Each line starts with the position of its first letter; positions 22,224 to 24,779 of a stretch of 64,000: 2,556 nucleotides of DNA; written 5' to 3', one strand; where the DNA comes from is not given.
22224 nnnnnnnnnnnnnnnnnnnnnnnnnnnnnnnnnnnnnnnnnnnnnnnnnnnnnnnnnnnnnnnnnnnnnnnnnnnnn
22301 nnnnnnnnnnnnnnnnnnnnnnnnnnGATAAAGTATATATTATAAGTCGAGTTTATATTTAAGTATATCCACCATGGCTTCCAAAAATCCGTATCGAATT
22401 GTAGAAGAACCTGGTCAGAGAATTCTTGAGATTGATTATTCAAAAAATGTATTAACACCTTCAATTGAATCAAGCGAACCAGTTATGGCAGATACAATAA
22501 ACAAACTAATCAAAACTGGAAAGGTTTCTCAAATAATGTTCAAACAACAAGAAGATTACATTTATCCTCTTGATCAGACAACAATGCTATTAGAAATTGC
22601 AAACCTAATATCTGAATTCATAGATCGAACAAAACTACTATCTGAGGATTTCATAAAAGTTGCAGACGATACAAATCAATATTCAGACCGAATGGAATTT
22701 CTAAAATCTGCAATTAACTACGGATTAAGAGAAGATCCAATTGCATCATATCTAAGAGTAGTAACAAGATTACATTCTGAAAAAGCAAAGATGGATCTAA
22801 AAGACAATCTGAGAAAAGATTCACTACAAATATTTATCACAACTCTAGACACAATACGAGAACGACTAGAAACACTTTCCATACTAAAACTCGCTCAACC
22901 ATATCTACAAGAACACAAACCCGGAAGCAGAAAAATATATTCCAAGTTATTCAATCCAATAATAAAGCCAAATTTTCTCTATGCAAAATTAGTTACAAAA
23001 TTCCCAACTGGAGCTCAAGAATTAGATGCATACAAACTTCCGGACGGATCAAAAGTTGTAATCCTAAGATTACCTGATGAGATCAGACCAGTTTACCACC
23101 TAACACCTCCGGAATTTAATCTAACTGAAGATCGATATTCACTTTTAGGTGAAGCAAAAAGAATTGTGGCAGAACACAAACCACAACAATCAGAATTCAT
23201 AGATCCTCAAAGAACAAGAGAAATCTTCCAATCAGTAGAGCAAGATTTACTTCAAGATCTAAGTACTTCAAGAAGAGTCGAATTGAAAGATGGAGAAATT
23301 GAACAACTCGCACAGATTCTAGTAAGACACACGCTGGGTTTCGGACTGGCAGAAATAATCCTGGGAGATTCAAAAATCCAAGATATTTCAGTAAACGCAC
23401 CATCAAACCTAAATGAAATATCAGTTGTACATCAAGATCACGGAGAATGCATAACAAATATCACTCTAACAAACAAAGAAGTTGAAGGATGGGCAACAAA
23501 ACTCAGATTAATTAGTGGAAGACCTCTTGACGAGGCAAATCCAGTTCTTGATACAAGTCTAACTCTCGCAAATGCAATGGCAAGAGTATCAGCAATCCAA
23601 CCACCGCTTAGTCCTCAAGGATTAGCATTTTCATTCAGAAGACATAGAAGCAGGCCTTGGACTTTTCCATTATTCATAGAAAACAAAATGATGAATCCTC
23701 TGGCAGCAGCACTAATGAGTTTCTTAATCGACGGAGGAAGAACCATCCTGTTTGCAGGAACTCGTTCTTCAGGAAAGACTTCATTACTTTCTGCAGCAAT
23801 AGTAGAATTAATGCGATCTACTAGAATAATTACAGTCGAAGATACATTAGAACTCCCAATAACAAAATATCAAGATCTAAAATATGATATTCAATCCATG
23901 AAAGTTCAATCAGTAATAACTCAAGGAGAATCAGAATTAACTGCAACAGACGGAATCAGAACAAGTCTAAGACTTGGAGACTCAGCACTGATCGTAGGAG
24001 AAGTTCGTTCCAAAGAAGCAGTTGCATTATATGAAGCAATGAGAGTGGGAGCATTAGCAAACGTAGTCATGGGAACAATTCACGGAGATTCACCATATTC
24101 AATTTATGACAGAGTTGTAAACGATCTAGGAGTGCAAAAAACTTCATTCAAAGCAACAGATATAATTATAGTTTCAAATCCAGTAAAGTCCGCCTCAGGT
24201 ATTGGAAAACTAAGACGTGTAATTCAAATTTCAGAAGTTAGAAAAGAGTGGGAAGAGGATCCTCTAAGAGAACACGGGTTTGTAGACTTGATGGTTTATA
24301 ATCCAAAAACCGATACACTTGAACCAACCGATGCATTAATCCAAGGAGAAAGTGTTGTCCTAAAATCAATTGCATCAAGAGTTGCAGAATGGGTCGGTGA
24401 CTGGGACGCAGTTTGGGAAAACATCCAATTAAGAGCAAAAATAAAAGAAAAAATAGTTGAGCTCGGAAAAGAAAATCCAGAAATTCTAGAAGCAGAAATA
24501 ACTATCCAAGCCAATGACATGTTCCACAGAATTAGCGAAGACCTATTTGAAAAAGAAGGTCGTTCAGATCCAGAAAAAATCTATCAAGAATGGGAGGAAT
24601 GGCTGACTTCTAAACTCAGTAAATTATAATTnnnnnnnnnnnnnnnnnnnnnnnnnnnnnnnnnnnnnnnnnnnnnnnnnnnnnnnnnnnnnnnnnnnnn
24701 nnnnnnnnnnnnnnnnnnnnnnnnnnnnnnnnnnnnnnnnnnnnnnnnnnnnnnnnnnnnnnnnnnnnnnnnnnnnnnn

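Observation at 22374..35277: Large type IV pilus-like locus: ATPase + platform protein + overlapping operon of at least 11 class III signal peptide proteins, with no prepilin peptidase visible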

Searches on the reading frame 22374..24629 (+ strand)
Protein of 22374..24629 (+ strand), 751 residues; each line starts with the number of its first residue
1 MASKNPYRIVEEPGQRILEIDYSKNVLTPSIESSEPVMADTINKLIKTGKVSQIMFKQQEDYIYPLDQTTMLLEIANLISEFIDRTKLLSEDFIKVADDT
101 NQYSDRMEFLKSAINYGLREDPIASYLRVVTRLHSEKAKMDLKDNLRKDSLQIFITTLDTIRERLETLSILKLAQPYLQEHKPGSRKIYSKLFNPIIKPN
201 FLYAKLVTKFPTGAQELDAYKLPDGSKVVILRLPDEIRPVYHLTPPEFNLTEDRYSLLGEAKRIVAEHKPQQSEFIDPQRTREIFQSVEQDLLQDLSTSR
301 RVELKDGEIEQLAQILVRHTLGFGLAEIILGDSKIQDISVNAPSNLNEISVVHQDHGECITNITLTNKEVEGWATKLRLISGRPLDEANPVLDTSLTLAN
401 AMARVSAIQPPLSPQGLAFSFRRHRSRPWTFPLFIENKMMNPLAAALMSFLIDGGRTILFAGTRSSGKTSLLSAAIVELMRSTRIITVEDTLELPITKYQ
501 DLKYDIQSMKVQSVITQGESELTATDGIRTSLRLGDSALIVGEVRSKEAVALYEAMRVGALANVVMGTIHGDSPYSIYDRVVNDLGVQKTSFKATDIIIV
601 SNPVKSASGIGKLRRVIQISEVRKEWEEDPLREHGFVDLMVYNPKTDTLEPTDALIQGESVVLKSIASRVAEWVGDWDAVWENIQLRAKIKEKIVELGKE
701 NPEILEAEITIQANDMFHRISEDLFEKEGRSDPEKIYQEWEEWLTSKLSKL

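Call 5: search_protein_families(library=pfam, proteins=[window:22374-24629:+], max_evalue=0.1)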
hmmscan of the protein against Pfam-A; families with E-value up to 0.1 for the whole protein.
window:22374-24629:+ (751 aa): 2 families
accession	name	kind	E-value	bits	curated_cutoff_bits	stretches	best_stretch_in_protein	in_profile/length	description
PF00437.27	T2SSE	-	7.7e-18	64.7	24.9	1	418-600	106-273/370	Type II/IV secretion system protein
PF13173.12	AAA_14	-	0.076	13.5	27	0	457-500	4-49/129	AAA domain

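Call 9: search_protein_families(library=ncbifam, proteins=[window:22374-24629:+], max_evalue=0.1)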
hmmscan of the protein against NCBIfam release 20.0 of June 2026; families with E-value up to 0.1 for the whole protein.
window:22374-24629:+ (751 aa): 14 families
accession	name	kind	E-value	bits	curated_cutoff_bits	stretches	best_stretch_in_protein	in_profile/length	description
NF058587.1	archaellum_moto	equivalog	4.5e-39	134.6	550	1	290-698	114-503/527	archaellum flagellar ATPase motor FlaI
TIGR03819.1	heli_sec_ATPase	hypoth_equivalog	3.5e-36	125.1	373.15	1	292-581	21-297/340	TadA family conjugal transfer-associated ATPase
TIGR02788.1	VirB11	equivalog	2e-20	73.1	249.95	2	449-583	138-264/308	P-type DNA transfer ATPase VirB11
TIGR02782.1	TrbB_P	equivalog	1.2e-18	67.5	304.55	1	318-622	7-293/303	P-type conjugative transfer ATPase TrbB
NF053672.1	bindosome_BasE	exception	2.5e-15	56.2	1000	1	328-606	143-412/512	bindosome assembly system ATPase subunit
NF010475.0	PRK13900.1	equivalog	1.2e-14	54.1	389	1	453-576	158-274/333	type IV secretion system ATPase VirB11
NF010469.0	PRK13894.1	subfamily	2.4e-14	53.4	508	1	311-598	13-281/320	conjugal transfer ATPase TrbB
NF041000.1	ATPase_ComGA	equivalog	2.2e-12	46.5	300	1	456-600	129-260/267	competence type IV pilus ATPase ComGA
NF010407.0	PRK13833.1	subfamily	1.5e-10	41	499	1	386-586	78-263/323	conjugal transfer protein TrbB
NF010425.0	PRK13851.1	equivalog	7.2e-10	38.2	461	1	451-581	158-280/344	type IV secretion system protein VirB11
TIGR01420.1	pilT_fam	subfamily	4.7e-08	32.6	319.1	1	457-583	124-241/343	PilT/PilU family type 4a pilus ATPase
TIGR02533.1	type_II_gspE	equivalog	8.1e-08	31.4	630.25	1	457-588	245-362/486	type II secretion system ATPase GspE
NF053534.1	T4PilAsmATPsTfpB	equivalog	2.4e-06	26.3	850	1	457-598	338-465/584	type IV pilus assembly ATPase TfpB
TIGR02524.1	dot_icm_DotB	equivalog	6.4e-06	25.6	463.3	1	457-589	136-264/358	Dot/Icm type IV secretion system ATPase DotB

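Call 11: find_encoding_contigs(protein=window:22374-24629:+, flank=10000, max_places=6)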
Protein window:22374-24629:+ (751 aa): 23 contigs read that carry it; 6 places shown.
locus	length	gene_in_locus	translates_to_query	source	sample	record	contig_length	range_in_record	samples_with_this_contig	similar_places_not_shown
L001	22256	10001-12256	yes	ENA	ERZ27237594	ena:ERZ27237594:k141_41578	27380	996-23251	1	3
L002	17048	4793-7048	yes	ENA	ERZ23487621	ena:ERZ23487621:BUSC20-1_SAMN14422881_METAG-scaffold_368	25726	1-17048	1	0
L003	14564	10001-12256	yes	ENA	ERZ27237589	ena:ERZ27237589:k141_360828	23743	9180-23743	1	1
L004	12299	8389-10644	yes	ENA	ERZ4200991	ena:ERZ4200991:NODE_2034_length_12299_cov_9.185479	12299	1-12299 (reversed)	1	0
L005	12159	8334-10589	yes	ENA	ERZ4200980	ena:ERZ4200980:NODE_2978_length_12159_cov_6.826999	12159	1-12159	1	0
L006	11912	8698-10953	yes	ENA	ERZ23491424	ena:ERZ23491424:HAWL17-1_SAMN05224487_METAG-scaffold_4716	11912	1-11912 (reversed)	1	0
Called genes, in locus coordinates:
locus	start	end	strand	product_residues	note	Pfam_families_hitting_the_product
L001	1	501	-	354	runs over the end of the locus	PF00579:tRNA-synt_1b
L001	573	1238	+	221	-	-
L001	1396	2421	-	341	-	PF18093:Trm5_N, PF25133:TYW2_N_2, PF02475:TRM5-TYW2_MTfase, PF05175:MTS (weak), PF13847:Methyltransf_31 (weak)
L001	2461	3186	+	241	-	PF00590:TP_methylase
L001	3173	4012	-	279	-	-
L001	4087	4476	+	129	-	-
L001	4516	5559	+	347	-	-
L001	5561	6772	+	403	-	-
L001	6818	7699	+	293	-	-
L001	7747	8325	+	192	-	-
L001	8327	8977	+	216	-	-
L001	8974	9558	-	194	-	-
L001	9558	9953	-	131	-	-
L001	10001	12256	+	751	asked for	PF00437:T2SSE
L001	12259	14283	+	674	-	-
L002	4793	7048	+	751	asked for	PF00437:T2SSE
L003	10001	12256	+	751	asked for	PF00437:T2SSE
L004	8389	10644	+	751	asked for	PF00437:T2SSE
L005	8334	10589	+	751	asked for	PF00437:T2SSE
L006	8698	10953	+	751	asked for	PF00437:T2SSE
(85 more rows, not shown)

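Call 12: find_related_loci(query=window:22374-24629:+, collection=genome_contigs, flank=10000)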
Query window:22374-24629:+ (751 aa) in genome_contigs; peptide patterns used: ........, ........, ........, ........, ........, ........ (x = any residue, [..] = any of these).
29 stretches matched a pattern; 11 encode a relative of the query (tblastn E <= 1e-3); 10 distinct loci.
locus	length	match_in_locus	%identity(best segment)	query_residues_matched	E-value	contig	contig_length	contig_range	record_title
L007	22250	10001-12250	84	1-750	0e+0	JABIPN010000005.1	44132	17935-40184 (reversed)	MAG: Candidatus Woesearchaeota archaeon isolate SI072_bin119 k141_416767, whole genome shotgun sequence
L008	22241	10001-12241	70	2-748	0e+0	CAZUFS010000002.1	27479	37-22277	MAG TPA_asm: Candidatus Woesearchaeota archaeon isolate SRP077602_co3_356 genome assembly, contig: NODE_1947_length_2747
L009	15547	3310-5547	70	3-748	0e+0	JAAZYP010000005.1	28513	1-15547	MAG: Nanoarchaeota archaeon isolate bin62s NODE_5_length_28513_cov_16.225842, whole genome shotgun sequence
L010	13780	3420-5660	69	2-748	0e+0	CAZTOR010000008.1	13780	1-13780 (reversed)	MAG TPA_asm: Candidatus Woesearchaeota archaeon isolate SRP077602_co3_552 genome assembly, contig: NODE_6631_length_1378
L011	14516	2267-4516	96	1-750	0e+0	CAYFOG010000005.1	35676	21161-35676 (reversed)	MAG TPA_asm: Candidatus Woesearchaeota archaeon isolate ERP019367_co1_78 genome assembly, contig: NODE_1194_length_35676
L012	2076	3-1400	95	302-751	0e+0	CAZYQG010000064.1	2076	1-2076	MAG TPA_asm: Candidatus Woesearchaeota archaeon isolate binchicken_co141_98 genome assembly, contig: NODE_162433_length_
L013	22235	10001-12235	48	7-747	0e+0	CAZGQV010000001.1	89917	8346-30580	MAG TPA_asm: Candidatus Woesearchaeota archaeon isolate binchicken_co181_207 genome assembly, contig: NODE_193_length_89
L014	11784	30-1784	53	165-748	0e+0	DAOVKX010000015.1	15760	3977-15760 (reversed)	MAG TPA_asm: Candidatus Nanohaloarchaea archaeon isolate CSMAG_1430 CSMAG_1430_k141_3089237_length_15760_cov_10.0000, wh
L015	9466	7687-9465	52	3-594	0e+0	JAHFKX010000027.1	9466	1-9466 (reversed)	MAG: Candidatus Woesearchaeota archaeon isolate nzgw42 NODE_15705_length_9467_cov_2.769313, whole genome shotgun sequenc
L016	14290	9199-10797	46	7-546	1e-158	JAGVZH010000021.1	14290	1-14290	Candidatus Woesearchaeota archaeon isolate RIFOXYD1_FULL_32_9 rifoxyd1_full_scaffold_2661, whole genome shotgun sequence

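Call 19: search_solved_structures(query=window:22374-24629:+, max_evalue=0.001)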
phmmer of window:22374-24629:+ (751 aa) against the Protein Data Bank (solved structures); distinct sequences matched with E-value up to 0.001: 17.
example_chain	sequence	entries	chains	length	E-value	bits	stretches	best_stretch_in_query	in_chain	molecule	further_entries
2oap_1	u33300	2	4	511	1.9e-29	105.7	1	209-647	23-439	Type II secretion system protein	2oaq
8rkd_E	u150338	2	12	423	2.4e-23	85.6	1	290-584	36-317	Pilus assembly ATPase CpaF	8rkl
8rjf_A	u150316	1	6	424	2.4e-23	85.6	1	290-584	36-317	Pilus assembly ATPase CpaF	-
9e24_A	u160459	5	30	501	3.8e-23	84.9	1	290-584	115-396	CpaF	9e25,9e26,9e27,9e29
4ii7_A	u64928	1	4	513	7.6e-19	70.7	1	313-623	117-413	FlaI ATPase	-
4ihq_A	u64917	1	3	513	5.1e-18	68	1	313-623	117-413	FlaI ATPase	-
6bge_A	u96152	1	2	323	7.1e-07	31.1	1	388-583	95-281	VirB11-like protein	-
1g6o_A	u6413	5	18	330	7.4e-07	31.1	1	388-583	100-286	CAG-ALPHA | virB11 homolog | Cag-alfa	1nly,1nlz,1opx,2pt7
2eyu_A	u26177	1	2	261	3e-05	25.8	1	458-584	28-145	twitching motility protein PilT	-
2gsz_A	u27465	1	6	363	5.5e-05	24.9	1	457-584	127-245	twitching motility protein PilT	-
2ewv_A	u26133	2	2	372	5.7e-05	24.8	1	458-584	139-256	twitching motility protein PilT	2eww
2gza_A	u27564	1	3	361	8.2e-05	24.3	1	442-553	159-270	Type IV secretion system protein VirB11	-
6geb_A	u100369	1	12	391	0.00018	23.2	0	458-589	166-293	DotB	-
3jvu_A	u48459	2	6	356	0.0002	23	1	457-588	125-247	Twitching mobility protein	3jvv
1p9r_A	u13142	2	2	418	0.00047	21.8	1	457-589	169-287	General secretion pathway protein E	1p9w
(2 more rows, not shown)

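Call 51: search_protein_families(library=pfam, proteins=[L013:8857-9534:-, L013:9549-9887:-, L016:8027-8653:-, L016:8659-9078:-, L013:6739-7020:+, L013:7023-7568:+], max_evalue=0.05)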
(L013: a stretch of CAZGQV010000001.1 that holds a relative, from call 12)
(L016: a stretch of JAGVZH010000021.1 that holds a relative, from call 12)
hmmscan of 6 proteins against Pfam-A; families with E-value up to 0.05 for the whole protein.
L013:8857-9534:- (225 aa): 4 families
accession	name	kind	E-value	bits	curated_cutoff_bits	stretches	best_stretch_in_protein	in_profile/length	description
PF06825.17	HSBP1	-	9.2e-05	22.7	28.6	1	177-214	9-46/51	Heat shock factor binding protein 1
PF07889.17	DUF1664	-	0.0013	19.2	34.6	1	145-225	44-117/124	Protein of unknown function (DUF1664)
PF07139.16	SPATS2-like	-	0.0035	17.5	25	1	23-211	39-223/309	Spermatogenesis-associated serine-rich protein 2-like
PF19111.5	DUF5798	-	0.0042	17.7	27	1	138-198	12-63/89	Family of unknown function (DUF5798)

L013:9549-9887:- (112 aa): 1 family
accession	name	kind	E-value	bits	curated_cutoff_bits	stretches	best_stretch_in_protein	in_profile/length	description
PF06198.16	DUF999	-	0.03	14.8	25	1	45-81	35-71/143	Protein of unknown function (DUF999)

L016:8027-8653:- (208 aa): 9 families
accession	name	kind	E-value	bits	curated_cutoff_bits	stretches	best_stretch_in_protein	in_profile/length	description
PF01442.23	Apolipoprotein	-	0.0046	17.1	90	1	100-197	16-104/190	Apolipoprotein A1/A4/E domain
PF06009.19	Laminin_II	-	0.0053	17.2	33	1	131-200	13-84/138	Laminin Domain II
PF16326.10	ABC_tran_CTD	-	0.008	16.8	32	1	134-184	7-58/69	ABC transporter C-terminal domain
PF01601.21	CoV_S2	-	0.008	15.3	40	0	162-207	212-257/521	Coronavirus spike glycoprotein S2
PF06103.16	DUF948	-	0.0094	16.6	37.2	1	132-198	23-88/89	Bacterial protein of unknown function (DUF948)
PF17045.10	CEP63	-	0.0099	16.1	33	1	131-187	45-101/263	Centrosomal protein of 63 kDa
PF20715.2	DUF6827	-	0.019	15.2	26.9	1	98-177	4-87/158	Domain of unknown function (DUF6827)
PF09006.16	Surfac_D-trimer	-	0.037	14.4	22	0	137-158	1-22/46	Lung surfactant protein D coiled-coil trimerisation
PF10241.14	KxDL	-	0.044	14.5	27.2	0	153-205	16-65/86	Uncharacterized conserved protein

L016:8659-9078:- (139 aa): 6 families
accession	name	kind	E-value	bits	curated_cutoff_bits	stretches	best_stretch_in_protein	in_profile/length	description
PF12325.13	TMF_TATA_bd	-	0.00043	20.8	29.1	1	11-81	8-77/115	TATA element modulatory factor 1 TATA binding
PF06009.19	Laminin_II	-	0.0016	18.9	33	1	47-85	10-48/138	Laminin Domain II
PF07926.17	TPR_MLP1_2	-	0.0027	18.1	36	1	17-75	59-117/129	TPR/MLP1/MLP2-like protein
PF22652.1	DUF7006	-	0.0034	18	27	1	44-138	6-103/112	Family of unknown function (DUF7006)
PF02403.27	Seryl_tRNA_N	-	0.012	16.3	28.2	1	33-100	6-73/108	Seryl-tRNA synthetase N-terminal domain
PF06419.17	COG6_N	-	0.018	15.6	27.4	1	35-135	13-107/114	Conserved oligomeric complex COG6, N-terminal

L013:6739-7020:+ (93 aa): 1 family
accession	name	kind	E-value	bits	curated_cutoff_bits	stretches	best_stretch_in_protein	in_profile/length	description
PF05239.21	PRC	-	7.3e-08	32.8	21.2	1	1-73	1-72/78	PRC-barrel domain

L013:7023-7568:+ (181 aa): 2 families
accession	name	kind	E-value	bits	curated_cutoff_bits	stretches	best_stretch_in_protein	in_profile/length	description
PF04785.17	Rhabdo_M2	-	0.021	14.6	25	0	141-181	77-117/202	Rhabdovirus matrix protein M2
PF19066.5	P9_TM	-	0.037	14.3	25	1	36-78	25-67/69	Minor capsid protein P9 transmembrane helices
